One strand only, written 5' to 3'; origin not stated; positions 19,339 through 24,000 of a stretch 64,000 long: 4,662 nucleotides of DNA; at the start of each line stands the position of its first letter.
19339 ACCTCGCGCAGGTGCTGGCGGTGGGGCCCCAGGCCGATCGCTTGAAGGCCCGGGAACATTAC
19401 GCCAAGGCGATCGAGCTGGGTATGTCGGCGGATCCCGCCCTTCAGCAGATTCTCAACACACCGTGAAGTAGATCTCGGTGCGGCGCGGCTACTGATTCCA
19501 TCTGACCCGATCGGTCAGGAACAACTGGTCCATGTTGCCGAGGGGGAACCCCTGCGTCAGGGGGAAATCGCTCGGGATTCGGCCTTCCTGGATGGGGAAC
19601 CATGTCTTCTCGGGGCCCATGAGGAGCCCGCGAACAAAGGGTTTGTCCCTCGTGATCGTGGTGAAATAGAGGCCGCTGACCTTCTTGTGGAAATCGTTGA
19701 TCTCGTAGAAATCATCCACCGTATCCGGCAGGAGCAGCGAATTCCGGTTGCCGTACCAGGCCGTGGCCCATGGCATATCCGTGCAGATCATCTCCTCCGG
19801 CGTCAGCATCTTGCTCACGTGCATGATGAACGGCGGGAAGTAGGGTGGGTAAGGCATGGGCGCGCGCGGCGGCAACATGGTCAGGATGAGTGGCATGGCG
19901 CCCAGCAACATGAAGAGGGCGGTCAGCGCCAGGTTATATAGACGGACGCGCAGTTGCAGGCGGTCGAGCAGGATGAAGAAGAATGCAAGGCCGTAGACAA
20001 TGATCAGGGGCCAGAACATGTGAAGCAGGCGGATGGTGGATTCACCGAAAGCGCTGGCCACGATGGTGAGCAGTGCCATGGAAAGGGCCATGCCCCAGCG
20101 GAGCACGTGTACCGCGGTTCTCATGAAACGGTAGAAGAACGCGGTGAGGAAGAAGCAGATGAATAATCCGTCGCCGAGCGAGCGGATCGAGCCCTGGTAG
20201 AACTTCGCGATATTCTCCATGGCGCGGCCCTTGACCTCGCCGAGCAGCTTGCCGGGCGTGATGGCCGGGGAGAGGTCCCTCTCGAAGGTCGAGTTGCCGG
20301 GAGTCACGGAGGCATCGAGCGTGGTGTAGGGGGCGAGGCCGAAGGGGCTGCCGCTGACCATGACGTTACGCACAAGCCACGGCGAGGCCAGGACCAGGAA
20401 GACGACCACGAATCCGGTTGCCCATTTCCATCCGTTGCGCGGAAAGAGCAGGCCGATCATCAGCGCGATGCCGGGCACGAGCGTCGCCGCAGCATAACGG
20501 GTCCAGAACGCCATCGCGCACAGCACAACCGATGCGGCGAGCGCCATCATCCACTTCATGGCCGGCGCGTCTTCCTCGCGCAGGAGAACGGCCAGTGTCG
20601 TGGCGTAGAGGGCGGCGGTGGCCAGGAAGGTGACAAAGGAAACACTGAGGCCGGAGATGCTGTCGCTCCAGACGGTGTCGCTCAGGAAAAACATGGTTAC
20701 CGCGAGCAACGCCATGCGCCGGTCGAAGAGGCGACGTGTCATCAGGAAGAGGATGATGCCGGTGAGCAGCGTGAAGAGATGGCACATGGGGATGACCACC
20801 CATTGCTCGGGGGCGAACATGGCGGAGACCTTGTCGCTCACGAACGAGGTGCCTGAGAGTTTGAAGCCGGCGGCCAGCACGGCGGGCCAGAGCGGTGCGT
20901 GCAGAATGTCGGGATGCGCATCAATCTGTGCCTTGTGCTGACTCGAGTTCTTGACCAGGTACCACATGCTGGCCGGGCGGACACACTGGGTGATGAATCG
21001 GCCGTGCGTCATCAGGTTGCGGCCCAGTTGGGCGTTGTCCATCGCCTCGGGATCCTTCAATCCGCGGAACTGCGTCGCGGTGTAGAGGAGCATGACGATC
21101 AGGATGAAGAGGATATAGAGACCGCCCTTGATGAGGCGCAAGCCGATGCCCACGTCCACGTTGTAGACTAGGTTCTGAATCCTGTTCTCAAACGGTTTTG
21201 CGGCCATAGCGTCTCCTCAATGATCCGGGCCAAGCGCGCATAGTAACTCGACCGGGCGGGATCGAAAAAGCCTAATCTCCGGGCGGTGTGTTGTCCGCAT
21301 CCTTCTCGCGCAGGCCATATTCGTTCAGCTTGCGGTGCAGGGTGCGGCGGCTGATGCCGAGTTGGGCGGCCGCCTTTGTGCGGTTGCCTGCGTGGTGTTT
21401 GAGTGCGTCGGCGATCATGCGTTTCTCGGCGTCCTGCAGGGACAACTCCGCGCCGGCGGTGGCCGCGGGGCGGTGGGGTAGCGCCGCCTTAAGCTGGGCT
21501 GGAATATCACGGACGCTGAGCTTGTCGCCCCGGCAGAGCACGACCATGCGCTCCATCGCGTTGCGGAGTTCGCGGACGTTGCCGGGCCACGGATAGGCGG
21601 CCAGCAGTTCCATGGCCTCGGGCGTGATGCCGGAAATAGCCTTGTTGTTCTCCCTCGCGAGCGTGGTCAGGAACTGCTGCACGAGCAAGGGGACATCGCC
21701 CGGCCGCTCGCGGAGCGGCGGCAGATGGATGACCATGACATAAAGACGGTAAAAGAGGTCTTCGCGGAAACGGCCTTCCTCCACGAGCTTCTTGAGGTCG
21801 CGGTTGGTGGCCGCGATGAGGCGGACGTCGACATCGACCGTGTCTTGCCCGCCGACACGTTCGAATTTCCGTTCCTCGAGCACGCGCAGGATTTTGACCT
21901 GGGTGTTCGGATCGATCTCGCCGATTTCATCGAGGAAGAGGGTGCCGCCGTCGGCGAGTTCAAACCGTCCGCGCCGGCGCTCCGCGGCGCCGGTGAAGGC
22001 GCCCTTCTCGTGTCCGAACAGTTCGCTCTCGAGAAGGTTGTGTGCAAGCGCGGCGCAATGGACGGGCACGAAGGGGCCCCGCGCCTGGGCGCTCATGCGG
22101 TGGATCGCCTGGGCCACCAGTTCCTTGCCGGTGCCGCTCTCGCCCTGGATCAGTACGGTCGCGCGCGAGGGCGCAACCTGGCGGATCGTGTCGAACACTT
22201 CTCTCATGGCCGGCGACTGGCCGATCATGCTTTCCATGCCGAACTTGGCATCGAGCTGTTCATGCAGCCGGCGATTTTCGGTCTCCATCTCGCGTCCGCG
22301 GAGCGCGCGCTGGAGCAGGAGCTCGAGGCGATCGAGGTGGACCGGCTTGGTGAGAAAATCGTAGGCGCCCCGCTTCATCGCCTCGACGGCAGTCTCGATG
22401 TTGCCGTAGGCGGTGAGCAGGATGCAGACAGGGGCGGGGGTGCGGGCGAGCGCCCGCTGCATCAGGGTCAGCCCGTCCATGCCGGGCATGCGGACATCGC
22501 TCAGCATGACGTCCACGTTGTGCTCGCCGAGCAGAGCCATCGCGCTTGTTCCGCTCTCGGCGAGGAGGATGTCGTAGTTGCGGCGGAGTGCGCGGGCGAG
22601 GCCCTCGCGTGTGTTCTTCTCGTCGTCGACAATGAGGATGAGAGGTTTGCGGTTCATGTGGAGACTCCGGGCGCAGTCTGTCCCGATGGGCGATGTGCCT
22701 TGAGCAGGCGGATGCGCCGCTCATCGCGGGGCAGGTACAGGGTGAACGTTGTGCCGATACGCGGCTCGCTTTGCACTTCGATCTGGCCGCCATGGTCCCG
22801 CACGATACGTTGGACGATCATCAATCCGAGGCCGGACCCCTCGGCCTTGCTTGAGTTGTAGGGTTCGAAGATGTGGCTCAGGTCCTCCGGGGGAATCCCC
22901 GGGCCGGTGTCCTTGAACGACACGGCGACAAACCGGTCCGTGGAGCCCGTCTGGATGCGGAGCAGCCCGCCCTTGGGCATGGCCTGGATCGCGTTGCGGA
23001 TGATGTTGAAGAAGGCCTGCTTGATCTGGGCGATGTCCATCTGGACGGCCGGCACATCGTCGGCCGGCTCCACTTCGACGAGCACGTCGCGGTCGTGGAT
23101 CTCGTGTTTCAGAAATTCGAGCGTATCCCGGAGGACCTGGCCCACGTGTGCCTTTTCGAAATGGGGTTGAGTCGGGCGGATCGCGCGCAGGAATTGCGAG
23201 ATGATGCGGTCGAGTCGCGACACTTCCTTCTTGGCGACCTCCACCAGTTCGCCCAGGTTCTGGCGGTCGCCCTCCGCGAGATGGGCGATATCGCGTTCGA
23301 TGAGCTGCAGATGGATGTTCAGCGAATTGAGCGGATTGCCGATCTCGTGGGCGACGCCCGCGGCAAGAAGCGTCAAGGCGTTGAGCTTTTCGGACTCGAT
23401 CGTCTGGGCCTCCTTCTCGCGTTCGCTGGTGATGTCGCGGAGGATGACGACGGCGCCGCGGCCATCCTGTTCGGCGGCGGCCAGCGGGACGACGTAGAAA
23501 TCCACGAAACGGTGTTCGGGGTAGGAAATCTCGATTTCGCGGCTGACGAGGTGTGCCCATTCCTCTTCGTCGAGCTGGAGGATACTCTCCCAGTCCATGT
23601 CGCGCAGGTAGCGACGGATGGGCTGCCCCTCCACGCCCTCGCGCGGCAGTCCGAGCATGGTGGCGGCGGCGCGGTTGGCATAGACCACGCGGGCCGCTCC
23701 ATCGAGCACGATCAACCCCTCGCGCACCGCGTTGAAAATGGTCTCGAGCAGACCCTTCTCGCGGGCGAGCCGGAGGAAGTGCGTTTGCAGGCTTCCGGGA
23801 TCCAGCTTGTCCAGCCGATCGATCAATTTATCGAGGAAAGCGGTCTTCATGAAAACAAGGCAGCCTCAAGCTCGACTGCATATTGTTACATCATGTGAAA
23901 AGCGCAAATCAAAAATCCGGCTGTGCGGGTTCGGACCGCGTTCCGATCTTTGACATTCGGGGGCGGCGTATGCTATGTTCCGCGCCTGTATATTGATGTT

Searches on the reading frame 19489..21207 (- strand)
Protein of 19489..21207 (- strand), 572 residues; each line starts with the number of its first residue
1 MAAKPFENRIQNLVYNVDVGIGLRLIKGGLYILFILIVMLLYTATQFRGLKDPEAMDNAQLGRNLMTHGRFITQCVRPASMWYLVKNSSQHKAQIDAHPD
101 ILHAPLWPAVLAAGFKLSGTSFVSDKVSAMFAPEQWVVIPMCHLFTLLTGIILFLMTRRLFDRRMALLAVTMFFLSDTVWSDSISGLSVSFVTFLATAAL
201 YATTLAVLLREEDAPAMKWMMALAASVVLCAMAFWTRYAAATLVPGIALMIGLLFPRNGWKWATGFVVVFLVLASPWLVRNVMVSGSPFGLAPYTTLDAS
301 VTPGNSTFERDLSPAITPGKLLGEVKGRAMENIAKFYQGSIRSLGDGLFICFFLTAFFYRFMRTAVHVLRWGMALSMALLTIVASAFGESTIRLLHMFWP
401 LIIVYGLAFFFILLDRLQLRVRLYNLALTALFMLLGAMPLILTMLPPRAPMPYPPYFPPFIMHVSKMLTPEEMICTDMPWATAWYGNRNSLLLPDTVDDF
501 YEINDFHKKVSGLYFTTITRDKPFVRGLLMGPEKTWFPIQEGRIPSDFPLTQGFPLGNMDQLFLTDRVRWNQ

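Call 65: search_protein_families(library=pfam, proteins=[window:19489-21207:-], max_evalue=0.0001)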
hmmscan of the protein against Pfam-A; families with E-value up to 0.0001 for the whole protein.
window:19489-21207:- (572 aa): 1 family
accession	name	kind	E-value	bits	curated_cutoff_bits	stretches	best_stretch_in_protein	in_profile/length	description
PF13231.12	PMT_2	-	2.9e-05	24.8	26.1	1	127-278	13-158/160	Dolichyl-phosphate-mannose-protein mannosyltransferase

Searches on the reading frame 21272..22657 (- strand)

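Call 65: search_protein_families(library=pfam, proteins=[window:21272-22657:-], max_evalue=0.0001)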
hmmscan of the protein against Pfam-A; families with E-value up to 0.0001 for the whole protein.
window:21272-22657:- (461 aa): 8 families
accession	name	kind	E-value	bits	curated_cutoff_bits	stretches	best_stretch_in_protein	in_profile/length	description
PF00158.32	Sigma54_activat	-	3.7e-73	245.2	20.2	1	144-310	1-167/168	Sigma-54 interaction domain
PF25601.1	AAA_lid_14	-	1.4e-28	99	27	1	316-398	1-83/87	AAA+ ATPase lid domain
PF00072.30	Response_reg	-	2.1e-27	95.9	30.2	1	7-113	1-108/111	Response regulator receiver domain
PF14532.12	Sigma54_activ_2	-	2.3e-22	80.2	25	1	145-315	1-138/138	Sigma-54 interaction domain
PF02954.25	HTH_8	-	4.4e-17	62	22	1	407-447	2-42/42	Bacterial regulatory protein, Fis family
PF07728.20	AAA_5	-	7.1e-11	42.7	22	1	168-286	2-123/139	AAA domain (dynein-related subfamily)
PF18024.7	HTH_50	-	8.9e-06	25.7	27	1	408-449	9-49/50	Helix-turn-helix domain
PF01078.27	Mg_chelatase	-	2.3e-05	24.3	20.3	0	223-285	93-157/207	Magnesium chelatase, subunit ChlI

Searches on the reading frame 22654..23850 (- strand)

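Call 65: search_protein_families(library=pfam, proteins=[window:22654-23850:-], max_evalue=0.0001)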
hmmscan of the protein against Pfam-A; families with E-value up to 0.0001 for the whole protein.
window:22654-23850:- (398 aa): 9 families
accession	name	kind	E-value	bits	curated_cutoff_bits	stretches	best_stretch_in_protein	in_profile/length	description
PF02518.31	HATPase_c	-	2.3e-27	96.1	26.4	1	272-376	2-110/111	Histidine kinase-, DNA gyrase B-, and HSP90-like ATPase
PF08448.16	PAS_4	-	3.6e-12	46.9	23.1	1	39-145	1-110/110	PAS fold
PF00989.32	PAS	-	2.3e-10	40.9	22.6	1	35-140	3-113/113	PAS fold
PF00512.31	HisKA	-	5.8e-10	39.5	26.9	1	159-222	2-59/66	His Kinase A (phospho-acceptor) domain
PF13188.13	PAS_8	-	9.5e-10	38.5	21.8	1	34-89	2-54/65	PAS domain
PF12860.13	PAS_7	-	1.1e-09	38.8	27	1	40-147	2-114/115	PAS fold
PF13426.13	PAS_9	-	2.5e-07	31.3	27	1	45-141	3-102/103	PAS domain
PF13581.12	HATPase_c_2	-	2.8e-05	24.6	27.4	1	279-371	39-125/127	Histidine kinase-like ATPase domain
PF14501.12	HATPase_c_5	-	3.3e-05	24.2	22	1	273-362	3-91/102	GHKL domain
